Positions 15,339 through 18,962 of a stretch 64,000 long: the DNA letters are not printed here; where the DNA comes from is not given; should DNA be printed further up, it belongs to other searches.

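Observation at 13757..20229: Five-gene translationally coupled signalling operon: secreted protein, FHA-GAF, Ser/Thr kinase-TPR, orphan cytoplasmic HK, NarL-type RR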

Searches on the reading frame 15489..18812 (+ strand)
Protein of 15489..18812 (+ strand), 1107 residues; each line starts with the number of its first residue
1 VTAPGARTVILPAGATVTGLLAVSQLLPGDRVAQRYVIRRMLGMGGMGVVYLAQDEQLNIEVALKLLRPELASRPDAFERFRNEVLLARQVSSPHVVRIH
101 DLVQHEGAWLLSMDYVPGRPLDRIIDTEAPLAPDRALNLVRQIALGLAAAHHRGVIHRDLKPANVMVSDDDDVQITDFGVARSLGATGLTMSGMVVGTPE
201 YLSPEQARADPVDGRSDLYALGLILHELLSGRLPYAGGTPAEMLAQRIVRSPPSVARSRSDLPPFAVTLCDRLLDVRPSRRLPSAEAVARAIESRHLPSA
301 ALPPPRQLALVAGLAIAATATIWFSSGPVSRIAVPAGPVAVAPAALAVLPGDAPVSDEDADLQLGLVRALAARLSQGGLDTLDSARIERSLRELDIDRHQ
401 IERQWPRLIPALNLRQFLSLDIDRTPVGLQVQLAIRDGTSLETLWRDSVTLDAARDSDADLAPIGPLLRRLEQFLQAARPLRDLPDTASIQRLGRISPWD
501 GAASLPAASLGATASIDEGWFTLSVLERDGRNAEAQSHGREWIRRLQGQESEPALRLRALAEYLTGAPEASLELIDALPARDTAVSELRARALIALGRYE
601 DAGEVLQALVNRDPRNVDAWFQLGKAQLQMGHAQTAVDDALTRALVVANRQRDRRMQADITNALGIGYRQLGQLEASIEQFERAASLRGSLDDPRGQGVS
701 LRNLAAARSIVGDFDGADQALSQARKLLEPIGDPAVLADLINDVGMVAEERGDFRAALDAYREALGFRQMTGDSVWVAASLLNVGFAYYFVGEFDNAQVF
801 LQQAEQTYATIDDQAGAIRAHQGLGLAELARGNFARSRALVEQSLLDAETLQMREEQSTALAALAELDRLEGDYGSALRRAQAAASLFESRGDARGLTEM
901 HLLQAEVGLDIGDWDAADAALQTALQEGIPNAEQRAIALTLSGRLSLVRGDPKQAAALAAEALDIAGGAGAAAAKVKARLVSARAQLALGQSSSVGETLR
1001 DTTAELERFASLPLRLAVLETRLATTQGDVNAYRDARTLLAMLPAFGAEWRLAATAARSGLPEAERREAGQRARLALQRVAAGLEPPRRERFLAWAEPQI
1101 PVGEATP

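Call 5: search_protein_families(library=pfam, proteins=[window:15489-18812:+], max_evalue=0.01)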
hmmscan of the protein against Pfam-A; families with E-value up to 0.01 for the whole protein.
window:15489-18812:+ (1107 aa): 21 families
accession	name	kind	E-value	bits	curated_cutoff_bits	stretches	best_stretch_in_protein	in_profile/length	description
PF00069.31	Pkinase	-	2.5e-47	161.9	31.7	1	36-288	1-258/263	Protein kinase domain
PF07714.23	PK_Tyr_Ser-Thr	-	9.4e-30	104.2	23.1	1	38-246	3-216/258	Protein tyrosine and serine/threonine kinase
PF13424.12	TPR_12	-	1.3e-20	73.8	30.1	4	740-807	5-74/77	Tetratricopeptide repeat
PF07719.23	TPR_2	-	7.5e-14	51.1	27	0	662-687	5-30/34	Tetratricopeptide repeat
PF13414.12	TPR_11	-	1.4e-11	44.4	26.8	1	591-631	2-42/42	TPR repeat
PF13181.12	TPR_8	-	5.7e-11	42.1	25.7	0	668-688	11-31/34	Tetratricopeptide repeat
PF00515.34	TPR_1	-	2.8e-10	40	27.8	0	744-765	7-28/34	Tetratricopeptide repeat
PF17874.7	TPR_MalT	-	1.3e-09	38.2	45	1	778-1028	40-294/336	MalT-like TPR region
PF10602.15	RPN7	-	3.1e-09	37.2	29.6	1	741-849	39-144/174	26S proteasome subunit RPN7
PF13428.12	TPR_14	-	1.8e-06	28.5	23.5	1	588-625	6-43/44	Tetratricopeptide repeat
PF13431.12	TPR_17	-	2.7e-06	27.6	24.4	1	607-637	3-33/34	Tetratricopeptide repeat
PF13432.12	TPR_16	-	5e-06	27.3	32.7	1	589-645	3-58/65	Tetratricopeptide repeat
PF14559.12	TPR_19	-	5.2e-05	23.9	25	1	593-636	1-44/68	Tetratricopeptide repeat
PF03109.22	ABC1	-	7.7e-05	22.4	22.9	1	108-184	142-217/244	ABC1 atypical kinase-like domain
PF24885.1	TPR_NPHP3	-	0.00019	21.4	100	0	617-727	61-170/239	Nephrocystin-3 TPR domain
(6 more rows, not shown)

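Call 7: search_protein_families(library=ncbifam, proteins=[window:15489-18812:+], max_evalue=0.001)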
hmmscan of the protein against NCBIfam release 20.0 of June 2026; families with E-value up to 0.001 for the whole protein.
window:15489-18812:+ (1107 aa): 26 families (the best 25 are shown)
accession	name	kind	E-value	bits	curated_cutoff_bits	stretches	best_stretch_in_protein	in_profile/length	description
NF033483.0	PknB_PASTA_kin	equivalog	1.1e-80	272.2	450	1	29-294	2-267/563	Stk1 family PASTA domain-containing Ser/Thr kinase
NF052427.1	StpK7MSMEG_1200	equivalog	1.3e-55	189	900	1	35-293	8-266/601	serine/threonine protein kinase StpK7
NF047741.1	antiphage_MADS6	equivalog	8.4e-51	173.2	460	2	106-295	270-460/612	methylation-associated defense system protein kinase MAD6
TIGR03903.1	TOMM_kin_cyc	equivalog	2.5e-41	141.6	705.75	1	60-291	4-243/1267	TOMM system kinase/cyclase fusion protein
NF053615.1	SerThrKinAfsKStmc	equivalog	8.7e-36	123.9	1300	1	41-266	20-243/809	protein serine/threonine kinase AfsK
NF009651.0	PRK13184.1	equivalog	1.2e-35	122.8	839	1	34-294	2-289/932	serine/threonine-protein kinase PknD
NF038150.1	lanthi_synth_IV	equivalog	1.2e-33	116.4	650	1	32-307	187-468/851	class IV lanthionine synthetase LanL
NF041717.1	HaaA_phane_TPR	equivalog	8.9e-30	103.5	1125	2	643-971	536-867/882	cyclophane-containing RiPP biosynthesis TPR protein HaaT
NF038151.1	lanthi_synth_III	equivalog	1.2e-23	83.5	575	1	34-229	220-423/833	class III lanthionine synthetase LanKC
NF033442.0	BREX_PglW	equivalog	1.3e-16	59.6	990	1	28-236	506-711/1391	BREX system serine/threonine kinase PglW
NF040959.1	MamA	equivalog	9.8e-10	38.2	200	1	528-645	49-166/204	magnetosome protein MamA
NF058632.1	SerThrKinPrkT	equivalog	4.5e-09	35.7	280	1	29-170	16-153/322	serine/threonine protein kinase PrkT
NF053720.1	NsdA_fam_reg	subfamily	8.6e-09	35.4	75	2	784-994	207-425/432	NsdA family TPR-like regulatory protein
TIGR03724.2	arch_bud32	equivalog_domain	1.6e-08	34.3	125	1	90-182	54-132/193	KEOPS complex kinase/ATPase Bud32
NF043056.1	T4SS_LegK1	equivalog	1.6e-08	33.6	550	1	151-228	206-283/516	Dot/Icm T4SS effector kinase LegK1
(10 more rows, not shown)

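Call 58: search_solved_structures(query=window:15489-18812:+, max_evalue=1e-10)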
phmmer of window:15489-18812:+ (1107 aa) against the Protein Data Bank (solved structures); distinct sequences matched with E-value up to 1e-10: 1724 (the best 60 are shown).
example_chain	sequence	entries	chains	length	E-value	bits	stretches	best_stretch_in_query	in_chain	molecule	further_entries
1o6y_A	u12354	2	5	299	7.8e-52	179.7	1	29-258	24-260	SERINE/THREONINE-PROTEIN KINASE PKNB | Probable serine/threonine-protein kinase pknB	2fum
5u94_A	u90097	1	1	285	7.9e-52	179.7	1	30-258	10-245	Serine/threonine-protein kinase PknB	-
6b2p_A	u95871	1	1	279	1e-51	179.4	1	31-258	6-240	Serine/threonine-protein kinase PknB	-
1mru_A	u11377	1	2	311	1.1e-51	179.3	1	30-283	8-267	Probable serine/threonine-protein kinase pknB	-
6i2p_A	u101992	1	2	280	8.6e-51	176.3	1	31-258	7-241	Serine/threonine-protein kinase PknB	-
3orm_A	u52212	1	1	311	1.2e-50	175.8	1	30-283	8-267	Serine/threonine protein kinase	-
3ori_A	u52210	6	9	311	1.3e-50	175.7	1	30-283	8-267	Serine/threonine protein kinase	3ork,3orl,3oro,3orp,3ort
9ruk_A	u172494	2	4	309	1.9e-50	175.2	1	29-265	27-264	Serine/threonine-protein kinase StkP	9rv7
3f61_A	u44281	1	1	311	2.2e-50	175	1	30-283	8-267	Serine/threonine-protein kinase pknB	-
3f69_A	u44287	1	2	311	2.6e-50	174.7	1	30-283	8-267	Serine/threonine-protein kinase pknB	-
9ru3_A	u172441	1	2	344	3.4e-50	174.3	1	31-265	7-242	Serine/threonine-protein kinase StkP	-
9ruj_A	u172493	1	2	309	3.5e-50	174.3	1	29-265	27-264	Serine/threonine-protein kinase StkP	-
9ymt_A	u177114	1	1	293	1e-47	166.1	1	29-267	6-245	Serine/Threonine Kinase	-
4eqm_A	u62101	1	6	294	1e-47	166.1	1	29-267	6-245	Protein kinase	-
4x3f_A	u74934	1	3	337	9.6e-47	162.9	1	31-326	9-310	Serine/threonine-protein kinase PknA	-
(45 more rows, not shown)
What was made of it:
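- On Hanks-type (eukaryote-like) Ser/Thr protein kinase: PknB hit at 8e-52 (call 58).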
